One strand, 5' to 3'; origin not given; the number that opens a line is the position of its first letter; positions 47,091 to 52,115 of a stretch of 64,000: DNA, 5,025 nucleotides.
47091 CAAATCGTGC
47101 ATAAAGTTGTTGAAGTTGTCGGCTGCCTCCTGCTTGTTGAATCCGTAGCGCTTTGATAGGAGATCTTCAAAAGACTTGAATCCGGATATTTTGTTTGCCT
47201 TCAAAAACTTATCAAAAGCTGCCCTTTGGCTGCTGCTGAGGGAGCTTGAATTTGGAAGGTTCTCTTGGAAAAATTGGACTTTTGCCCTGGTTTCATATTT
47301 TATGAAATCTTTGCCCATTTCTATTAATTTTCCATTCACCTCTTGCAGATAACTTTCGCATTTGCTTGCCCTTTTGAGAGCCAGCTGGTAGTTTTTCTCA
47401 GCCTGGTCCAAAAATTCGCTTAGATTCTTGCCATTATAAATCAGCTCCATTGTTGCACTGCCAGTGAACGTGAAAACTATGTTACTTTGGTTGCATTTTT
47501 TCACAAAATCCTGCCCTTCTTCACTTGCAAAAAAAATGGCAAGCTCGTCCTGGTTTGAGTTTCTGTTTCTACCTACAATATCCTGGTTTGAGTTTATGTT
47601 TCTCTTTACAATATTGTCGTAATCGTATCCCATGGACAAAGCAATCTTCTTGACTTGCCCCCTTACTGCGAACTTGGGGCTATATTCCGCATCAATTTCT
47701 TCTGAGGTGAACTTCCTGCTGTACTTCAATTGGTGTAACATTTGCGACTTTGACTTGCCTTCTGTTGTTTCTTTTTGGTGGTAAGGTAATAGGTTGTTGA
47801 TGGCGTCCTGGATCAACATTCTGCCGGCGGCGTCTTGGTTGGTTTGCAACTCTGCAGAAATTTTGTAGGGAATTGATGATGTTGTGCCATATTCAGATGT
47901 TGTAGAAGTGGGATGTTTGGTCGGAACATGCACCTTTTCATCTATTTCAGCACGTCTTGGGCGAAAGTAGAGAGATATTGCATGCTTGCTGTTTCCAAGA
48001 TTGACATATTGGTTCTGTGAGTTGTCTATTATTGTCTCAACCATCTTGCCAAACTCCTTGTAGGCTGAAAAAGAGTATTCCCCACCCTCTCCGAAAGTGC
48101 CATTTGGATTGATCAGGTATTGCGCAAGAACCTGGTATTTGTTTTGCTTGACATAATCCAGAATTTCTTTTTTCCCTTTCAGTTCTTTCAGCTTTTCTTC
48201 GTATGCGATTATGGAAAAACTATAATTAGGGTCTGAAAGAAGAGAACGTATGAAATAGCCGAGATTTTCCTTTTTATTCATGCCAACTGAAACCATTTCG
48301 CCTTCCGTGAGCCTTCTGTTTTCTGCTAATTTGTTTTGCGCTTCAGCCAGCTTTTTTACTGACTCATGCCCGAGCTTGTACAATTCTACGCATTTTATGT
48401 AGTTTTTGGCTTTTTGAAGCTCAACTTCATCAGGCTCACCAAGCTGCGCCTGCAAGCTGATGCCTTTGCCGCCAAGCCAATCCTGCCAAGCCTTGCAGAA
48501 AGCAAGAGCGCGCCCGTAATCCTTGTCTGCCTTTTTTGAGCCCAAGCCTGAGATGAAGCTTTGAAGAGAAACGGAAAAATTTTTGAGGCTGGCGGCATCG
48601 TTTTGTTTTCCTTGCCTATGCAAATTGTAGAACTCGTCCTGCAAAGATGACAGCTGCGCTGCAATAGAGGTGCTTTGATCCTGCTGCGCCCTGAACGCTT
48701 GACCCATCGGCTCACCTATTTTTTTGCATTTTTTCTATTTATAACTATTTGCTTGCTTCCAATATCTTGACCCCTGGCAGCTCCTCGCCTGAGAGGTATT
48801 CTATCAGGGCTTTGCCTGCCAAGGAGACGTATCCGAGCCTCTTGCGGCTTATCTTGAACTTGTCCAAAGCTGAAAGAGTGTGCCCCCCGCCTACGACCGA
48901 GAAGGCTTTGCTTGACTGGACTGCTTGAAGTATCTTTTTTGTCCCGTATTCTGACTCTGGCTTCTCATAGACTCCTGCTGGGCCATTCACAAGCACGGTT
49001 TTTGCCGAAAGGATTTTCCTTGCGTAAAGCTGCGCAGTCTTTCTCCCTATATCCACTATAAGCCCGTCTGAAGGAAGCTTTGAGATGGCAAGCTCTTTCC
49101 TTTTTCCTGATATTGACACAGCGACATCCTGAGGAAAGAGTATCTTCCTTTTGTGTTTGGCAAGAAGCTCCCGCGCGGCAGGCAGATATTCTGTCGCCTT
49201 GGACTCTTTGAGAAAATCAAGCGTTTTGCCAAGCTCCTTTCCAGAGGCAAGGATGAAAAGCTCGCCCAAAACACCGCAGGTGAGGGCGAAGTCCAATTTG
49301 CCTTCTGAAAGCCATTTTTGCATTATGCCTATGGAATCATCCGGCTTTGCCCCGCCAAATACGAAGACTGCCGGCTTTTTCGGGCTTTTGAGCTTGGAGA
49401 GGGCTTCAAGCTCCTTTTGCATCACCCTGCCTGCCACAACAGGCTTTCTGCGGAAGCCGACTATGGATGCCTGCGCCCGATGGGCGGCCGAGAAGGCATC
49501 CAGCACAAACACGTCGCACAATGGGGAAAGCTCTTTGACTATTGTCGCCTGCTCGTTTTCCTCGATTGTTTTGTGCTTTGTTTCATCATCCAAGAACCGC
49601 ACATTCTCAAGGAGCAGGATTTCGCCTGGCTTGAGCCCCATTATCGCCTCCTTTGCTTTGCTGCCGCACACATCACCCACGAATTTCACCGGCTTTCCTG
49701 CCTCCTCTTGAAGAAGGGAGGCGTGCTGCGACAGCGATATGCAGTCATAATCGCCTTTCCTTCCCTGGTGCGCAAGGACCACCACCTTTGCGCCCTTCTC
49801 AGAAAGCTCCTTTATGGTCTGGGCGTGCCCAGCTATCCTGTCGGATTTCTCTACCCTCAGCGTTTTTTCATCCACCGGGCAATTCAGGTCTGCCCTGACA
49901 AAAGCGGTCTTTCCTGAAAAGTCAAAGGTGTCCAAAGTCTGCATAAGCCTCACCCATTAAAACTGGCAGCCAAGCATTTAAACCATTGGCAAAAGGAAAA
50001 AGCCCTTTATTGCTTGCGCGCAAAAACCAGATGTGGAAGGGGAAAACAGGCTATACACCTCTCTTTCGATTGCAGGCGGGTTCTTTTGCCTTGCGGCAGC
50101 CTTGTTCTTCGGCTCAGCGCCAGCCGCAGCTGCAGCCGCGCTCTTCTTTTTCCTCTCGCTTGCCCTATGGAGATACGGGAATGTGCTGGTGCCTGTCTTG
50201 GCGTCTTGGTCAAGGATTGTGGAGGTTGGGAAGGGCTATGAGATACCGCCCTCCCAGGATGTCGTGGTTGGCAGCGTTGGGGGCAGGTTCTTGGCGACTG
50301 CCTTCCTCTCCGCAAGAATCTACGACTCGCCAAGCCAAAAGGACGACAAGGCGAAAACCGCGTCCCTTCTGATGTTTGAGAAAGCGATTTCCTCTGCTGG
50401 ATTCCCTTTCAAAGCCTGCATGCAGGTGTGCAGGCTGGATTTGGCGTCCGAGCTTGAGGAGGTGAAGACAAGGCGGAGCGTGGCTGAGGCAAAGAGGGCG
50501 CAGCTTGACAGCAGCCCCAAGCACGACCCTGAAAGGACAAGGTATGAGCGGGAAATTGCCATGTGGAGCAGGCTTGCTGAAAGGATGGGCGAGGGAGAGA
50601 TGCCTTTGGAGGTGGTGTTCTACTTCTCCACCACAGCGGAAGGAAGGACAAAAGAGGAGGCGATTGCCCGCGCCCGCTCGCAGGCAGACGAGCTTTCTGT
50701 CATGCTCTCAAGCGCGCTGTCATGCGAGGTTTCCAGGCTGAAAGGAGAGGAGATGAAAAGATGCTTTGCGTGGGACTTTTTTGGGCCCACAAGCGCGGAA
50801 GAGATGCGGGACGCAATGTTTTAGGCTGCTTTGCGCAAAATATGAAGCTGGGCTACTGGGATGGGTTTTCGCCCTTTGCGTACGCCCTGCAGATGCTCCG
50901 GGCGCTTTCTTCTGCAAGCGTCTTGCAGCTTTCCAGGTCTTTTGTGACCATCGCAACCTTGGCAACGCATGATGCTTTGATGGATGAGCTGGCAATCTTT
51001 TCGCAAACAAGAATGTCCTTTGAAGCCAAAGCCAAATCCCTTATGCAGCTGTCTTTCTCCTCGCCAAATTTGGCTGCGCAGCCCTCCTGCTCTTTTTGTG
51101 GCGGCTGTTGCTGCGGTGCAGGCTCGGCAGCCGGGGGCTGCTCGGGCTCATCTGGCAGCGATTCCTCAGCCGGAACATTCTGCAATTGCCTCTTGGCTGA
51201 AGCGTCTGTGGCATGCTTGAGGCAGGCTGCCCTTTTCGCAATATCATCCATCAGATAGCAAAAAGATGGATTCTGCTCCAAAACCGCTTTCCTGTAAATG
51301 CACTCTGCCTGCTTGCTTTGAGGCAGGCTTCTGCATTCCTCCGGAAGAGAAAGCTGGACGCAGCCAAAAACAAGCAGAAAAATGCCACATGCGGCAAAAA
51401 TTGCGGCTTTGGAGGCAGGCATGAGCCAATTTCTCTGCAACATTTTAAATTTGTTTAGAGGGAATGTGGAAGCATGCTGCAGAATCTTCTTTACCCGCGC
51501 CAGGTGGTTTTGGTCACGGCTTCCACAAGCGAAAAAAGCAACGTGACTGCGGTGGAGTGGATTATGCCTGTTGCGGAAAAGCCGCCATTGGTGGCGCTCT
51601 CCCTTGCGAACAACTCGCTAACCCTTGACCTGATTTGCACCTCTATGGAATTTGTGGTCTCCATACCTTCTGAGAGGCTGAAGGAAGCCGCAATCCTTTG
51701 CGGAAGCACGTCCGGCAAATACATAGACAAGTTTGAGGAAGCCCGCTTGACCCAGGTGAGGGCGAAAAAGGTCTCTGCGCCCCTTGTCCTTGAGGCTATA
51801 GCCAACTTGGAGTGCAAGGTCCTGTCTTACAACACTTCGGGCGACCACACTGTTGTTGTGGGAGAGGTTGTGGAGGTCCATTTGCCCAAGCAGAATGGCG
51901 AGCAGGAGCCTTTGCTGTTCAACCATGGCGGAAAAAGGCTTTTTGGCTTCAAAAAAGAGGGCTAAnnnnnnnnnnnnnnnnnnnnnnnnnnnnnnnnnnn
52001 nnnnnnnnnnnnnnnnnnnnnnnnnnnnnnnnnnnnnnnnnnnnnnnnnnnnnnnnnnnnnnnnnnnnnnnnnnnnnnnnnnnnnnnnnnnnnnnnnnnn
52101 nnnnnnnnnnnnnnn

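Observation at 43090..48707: Low-GC 1134-aa orphan protein coupled to a 737-aa secreted adhesin-like protein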

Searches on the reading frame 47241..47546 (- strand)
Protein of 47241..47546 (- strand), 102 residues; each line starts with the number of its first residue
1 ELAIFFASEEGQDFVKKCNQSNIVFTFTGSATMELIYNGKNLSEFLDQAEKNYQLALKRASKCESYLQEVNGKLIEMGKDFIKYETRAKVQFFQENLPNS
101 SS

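Call 53: find_related_loci(query=A3, collection=genome_contigs, flank=6000)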
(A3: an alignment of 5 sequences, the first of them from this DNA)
Query A3 (102 aa) in genome_contigs; peptide patterns used: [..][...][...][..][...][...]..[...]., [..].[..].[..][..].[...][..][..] (x = any residue, [..] = any of these).
130 stretches matched a pattern; 1 encode a relative of the query (tblastn E <= 1e-3); 1 distinct loci.
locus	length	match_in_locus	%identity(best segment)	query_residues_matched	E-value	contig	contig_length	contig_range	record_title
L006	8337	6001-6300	40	5-102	7e-21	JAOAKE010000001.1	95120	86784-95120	MAG: Candidatus Micrarchaeota archaeon isolate SKW311 NODE_1_length_95120_cov_5.059468, whole genome shotgun sequence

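Call 106: find_related_loci(query=A3, collection=viral_contigs, flank=5000)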
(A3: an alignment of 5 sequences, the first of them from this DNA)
Query A3 (102 aa) in viral_contigs; peptide patterns used: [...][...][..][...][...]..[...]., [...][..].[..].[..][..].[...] (x = any residue, [..] = any of these).
98 stretches matched a pattern, but none encodes a relative of the query by tblastn (E <= 1e-3).

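Call 108: find_related_loci(query=A3, collection=metagenome_contigs, flank=8000)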
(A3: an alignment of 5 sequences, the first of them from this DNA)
Query A3 (102 aa) in metagenome_contigs; peptide patterns used: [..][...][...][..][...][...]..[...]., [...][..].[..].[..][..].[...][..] (x = any residue, [..] = any of these).
182 stretches matched a pattern; 1 encode a relative of the query (tblastn E <= 1e-3); 1 distinct loci.
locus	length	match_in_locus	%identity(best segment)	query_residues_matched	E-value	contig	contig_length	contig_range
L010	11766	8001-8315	47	1-98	8e-30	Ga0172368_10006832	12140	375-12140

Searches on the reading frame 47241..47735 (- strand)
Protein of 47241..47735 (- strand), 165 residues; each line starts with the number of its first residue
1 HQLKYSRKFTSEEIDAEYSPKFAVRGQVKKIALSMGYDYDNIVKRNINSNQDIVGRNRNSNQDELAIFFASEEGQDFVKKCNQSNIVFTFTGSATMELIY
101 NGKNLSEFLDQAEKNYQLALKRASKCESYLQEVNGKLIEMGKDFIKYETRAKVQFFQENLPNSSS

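Call 37: search_solved_structures(query=A2, max_evalue=10, show_alignments=3)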
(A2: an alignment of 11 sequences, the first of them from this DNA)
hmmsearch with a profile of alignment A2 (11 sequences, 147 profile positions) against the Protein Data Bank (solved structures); distinct sequences matched with E-value up to 10: 6.
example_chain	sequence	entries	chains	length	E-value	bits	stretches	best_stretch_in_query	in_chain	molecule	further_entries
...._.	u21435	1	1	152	0.14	15.5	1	76-130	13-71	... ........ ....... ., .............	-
2zc2_A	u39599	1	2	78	0.58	13.5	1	58-97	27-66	DnaD-like replication protein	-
1zgx_B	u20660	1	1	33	0.62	13.4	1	67-89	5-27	Guanyl-specific ribonuclease Sa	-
4nez_A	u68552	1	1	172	0.72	13.2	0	71-109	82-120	Engineered protein OR276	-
4hhu_A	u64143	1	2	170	0.74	13.1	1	54-111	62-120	OR280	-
1i8v_A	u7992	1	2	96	1.8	11.9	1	65-89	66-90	GUANYL-SPECIFIC RIBONUCLEASE SA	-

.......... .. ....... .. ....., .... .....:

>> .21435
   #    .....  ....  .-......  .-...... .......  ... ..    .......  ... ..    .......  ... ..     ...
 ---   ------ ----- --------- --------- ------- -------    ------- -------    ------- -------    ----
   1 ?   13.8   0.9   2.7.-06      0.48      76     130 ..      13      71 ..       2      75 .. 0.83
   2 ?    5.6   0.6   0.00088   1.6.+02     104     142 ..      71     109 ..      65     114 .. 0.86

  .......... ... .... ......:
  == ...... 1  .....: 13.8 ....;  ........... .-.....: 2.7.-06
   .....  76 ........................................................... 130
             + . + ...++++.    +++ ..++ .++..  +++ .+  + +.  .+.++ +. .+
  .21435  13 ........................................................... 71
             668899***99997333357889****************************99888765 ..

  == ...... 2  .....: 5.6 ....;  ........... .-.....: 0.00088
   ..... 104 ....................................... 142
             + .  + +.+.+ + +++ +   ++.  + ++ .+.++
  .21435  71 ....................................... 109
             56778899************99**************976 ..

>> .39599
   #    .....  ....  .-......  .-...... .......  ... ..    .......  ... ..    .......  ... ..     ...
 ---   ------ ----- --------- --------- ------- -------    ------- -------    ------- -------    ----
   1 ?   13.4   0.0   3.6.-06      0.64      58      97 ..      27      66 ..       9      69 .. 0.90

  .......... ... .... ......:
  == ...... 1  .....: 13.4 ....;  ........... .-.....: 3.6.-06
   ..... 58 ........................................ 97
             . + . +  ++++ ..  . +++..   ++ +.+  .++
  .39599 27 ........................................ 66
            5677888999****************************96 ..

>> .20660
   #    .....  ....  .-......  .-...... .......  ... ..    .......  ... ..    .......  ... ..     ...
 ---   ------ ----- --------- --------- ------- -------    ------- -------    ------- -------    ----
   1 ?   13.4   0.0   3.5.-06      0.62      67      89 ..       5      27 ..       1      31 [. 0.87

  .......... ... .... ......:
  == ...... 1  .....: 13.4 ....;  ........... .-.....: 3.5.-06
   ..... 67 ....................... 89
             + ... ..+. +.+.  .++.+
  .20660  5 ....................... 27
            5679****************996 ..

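Call 38: search_protein_families(library=pfam, alignment_id=A2, max_evalue=10)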
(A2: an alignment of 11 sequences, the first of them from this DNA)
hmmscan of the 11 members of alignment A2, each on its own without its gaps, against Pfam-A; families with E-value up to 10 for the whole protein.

A. member 1, seq(165 aa): 2 families
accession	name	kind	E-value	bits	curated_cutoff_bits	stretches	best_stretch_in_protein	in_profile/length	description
PF02609.21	Exonuc_VII_S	-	0.13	12.7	24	1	109-137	22-50/52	Exonuclease VII small subunit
PF18929.5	DUF5678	-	0.2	11.9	23.2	0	98-116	18-36/49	Family of unknown function (DUF5678)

B. families by the number of members that match (of 11 scanned): 12 families
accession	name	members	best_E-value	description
PF05784.16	Herpes_UL82_83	1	0.00055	Betaherpesvirus UL82/83 protein N terminus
PF25099.1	GOLD_PATL1_C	1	0.0047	Patellin-1-like, C-terminal GOLD domain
PF00691.25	OmpA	1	0.031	OmpA family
PF15739.10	TSNAXIP1_N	1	0.036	Translin-associated factor X-interacting N-terminus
PF15648.12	Tox-REase-5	1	0.04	Restriction endonuclease fold toxin 5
PF16217.10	M64_N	1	0.07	Peptidase M64 N-terminus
PF10241.14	KxDL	1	0.076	Uncharacterized conserved protein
PF02609.21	Exonuc_VII_S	1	0.13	Exonuclease VII small subunit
PF02638.21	GHL10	1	0.13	Glycosyl hydrolase-like 10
PF06200.19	tify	1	0.14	tify domain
PF24806.1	DUF7706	1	0.16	Family of unknown function (DUF7706)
PF18929.5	DUF5678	1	0.2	Family of unknown function (DUF5678)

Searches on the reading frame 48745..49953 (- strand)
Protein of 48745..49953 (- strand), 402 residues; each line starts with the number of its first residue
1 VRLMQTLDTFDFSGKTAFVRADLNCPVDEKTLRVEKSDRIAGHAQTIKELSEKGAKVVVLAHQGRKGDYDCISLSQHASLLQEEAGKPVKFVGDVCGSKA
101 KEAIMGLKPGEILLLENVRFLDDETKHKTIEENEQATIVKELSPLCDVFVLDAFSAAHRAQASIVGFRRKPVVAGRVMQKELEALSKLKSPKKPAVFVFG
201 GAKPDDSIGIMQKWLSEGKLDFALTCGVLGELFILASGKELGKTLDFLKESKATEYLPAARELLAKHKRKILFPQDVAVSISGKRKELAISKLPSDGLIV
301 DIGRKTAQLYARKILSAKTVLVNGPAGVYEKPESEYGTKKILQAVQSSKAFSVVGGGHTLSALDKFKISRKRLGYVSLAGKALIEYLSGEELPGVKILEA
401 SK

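Call 4: search_protein_families(library=pfam, proteins=[window:48745-49953:-], max_evalue=0.01)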
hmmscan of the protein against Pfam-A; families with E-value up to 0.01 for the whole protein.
window:48745-49953:- (402 aa): 1 family
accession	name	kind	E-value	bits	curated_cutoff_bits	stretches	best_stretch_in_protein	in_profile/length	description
PF00162.24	PGK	-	4.2e-108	362.2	27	1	8-390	2-379/379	Phosphoglycerate kinase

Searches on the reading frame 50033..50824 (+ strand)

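Call 4: search_protein_families(library=pfam, proteins=[window:50033-50824:+], max_evalue=0.01)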
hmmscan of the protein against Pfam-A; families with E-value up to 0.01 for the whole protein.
window:50033-50824:+ (263 aa): 0 families

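Call 9: search_protein_families(library=ncbifam, proteins=[window:50033-50824:+], max_evalue=0.1)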
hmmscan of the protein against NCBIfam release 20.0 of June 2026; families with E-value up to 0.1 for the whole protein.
window:50033-50824:+ (263 aa): 1 family
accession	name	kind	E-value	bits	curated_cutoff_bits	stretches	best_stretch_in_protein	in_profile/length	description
NF041017.1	DNA_import_CedB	equivalog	0.046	12.3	700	1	164-215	143-192/590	DNA import protein CedB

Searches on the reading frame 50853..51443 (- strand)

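Call 4: search_protein_families(library=pfam, proteins=[window:50853-51443:-], max_evalue=0.01)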
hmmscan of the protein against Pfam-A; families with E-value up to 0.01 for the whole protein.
window:50853-51443:- (196 aa): 0 families

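Call 9: search_protein_families(library=ncbifam, proteins=[window:50853-51443:-], max_evalue=0.1)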
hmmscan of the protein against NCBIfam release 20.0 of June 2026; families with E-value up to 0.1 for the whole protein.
window:50853-51443:- (196 aa): 1 family
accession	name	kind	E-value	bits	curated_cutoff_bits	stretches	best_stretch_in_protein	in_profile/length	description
NF011869.1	PRK15341.1-2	equivalog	0.059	13.4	305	1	16-85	4-75/147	type III secretion system invasion lipoprotein InvH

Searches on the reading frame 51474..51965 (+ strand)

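Call 21: search_protein_families(library=pfam, proteins=[window:51474-51965:+], max_evalue=0.01)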
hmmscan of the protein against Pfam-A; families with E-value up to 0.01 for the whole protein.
window:51474-51965:+ (163 aa): 1 family
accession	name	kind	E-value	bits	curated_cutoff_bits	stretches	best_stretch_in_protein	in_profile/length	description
PF01613.24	Flavin_Reduct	-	3.4e-35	121.9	27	1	7-154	4-149/153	Flavin reductase like domain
